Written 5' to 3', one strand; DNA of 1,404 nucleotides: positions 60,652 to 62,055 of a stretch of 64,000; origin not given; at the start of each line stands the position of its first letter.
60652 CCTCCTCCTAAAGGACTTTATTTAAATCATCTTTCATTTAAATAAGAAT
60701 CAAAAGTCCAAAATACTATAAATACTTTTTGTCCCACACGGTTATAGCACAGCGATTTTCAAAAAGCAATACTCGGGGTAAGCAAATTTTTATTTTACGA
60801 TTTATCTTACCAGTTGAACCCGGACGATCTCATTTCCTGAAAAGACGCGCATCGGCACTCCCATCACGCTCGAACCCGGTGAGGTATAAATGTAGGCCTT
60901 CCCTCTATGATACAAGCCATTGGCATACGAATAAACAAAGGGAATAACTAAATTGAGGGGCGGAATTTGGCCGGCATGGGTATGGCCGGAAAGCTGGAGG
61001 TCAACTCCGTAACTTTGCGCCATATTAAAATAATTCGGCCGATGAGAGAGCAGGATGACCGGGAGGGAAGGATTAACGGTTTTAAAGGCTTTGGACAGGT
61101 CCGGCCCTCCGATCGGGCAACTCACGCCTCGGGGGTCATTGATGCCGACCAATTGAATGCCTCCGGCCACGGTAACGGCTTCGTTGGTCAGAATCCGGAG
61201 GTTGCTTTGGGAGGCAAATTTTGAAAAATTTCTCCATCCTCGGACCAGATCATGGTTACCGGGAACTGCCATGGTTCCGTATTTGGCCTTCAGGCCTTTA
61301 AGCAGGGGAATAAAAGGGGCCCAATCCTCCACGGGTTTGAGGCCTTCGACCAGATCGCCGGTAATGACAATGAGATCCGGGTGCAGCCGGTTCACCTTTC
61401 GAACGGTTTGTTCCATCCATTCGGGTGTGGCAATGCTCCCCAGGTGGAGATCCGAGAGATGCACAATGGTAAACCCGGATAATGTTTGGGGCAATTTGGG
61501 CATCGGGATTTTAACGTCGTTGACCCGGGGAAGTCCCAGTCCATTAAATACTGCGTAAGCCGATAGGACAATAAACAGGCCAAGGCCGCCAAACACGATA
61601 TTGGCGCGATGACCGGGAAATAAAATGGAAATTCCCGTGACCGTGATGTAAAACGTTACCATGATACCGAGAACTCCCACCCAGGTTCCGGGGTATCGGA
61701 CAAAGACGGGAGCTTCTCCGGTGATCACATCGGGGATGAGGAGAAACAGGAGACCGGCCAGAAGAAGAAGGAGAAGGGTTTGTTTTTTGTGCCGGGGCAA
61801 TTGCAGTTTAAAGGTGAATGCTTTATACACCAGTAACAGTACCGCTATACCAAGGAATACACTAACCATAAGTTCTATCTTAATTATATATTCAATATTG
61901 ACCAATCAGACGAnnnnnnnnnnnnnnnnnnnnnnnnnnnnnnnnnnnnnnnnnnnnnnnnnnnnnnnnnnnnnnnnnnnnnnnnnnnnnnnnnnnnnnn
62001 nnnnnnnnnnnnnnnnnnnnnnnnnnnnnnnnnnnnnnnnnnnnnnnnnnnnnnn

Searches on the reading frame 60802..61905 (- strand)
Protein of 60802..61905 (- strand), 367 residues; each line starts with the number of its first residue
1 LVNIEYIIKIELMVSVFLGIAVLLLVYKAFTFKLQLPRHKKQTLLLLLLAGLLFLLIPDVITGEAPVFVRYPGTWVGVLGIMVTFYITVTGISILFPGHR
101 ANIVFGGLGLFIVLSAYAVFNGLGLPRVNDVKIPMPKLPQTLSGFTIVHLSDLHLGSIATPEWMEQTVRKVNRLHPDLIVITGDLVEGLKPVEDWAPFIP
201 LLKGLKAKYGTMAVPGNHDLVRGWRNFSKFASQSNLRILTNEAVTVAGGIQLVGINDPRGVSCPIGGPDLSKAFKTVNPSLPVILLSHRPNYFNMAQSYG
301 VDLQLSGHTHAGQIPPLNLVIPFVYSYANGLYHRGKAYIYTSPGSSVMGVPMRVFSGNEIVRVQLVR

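Call 3: search_protein_families(library=pfam, proteins=[window:60802-61905:-], max_evalue=0.01)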
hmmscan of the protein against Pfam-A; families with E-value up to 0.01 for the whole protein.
window:60802-61905:- (367 aa): 2 families
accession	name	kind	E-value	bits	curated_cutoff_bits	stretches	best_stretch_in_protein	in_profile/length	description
PF00149.33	Metallophos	-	1.1e-18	68.8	21.5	1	146-311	2-190/191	Calcineurin-like phosphoesterase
PF12850.12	Metallophos_2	-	0.00015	22.3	27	1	146-234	2-60/154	Calcineurin-like phosphoesterase superfamily domain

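Call 4: search_protein_families(library=ncbifam, proteins=[window:60802-61905:-], max_evalue=0.01)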
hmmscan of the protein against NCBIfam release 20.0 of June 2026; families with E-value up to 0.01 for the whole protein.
window:60802-61905:- (367 aa): 7 families
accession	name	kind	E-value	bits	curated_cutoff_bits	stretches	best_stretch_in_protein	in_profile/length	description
NF033458.1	lipid_A_LpxG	equivalog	5.3e-31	108.1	350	2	112-220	12-119/321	UDP-2,3-diacylglucosamine diphosphatase LpxG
NF008460.0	PRK11340.1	equivalog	9.4e-22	77.7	188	1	141-360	46-265/271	phosphodiesterase YaeI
TIGR00040.1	yfcE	subfamily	7.5e-05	22.9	56.25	0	147-226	3-70/158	YfcE family phosphodiesterase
NF053862.1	DS9_1_antiphage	equivalog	0.00057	18.8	420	0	142-222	191-291/486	anti-phage phosphoesterase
TIGR03729.1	acc_ester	subfamily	0.002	17.6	148.25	1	149-254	4-107/239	putative phosphoesterase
NF003118.0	PRK04036.1-3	equivalog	0.0055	15.7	445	0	132-223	212-323/481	DNA-directed DNA polymerase II small subunit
TIGR00619.1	sbcd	subfamily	0.0081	16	77.65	0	147-240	3-107/252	exonuclease subunit SbcD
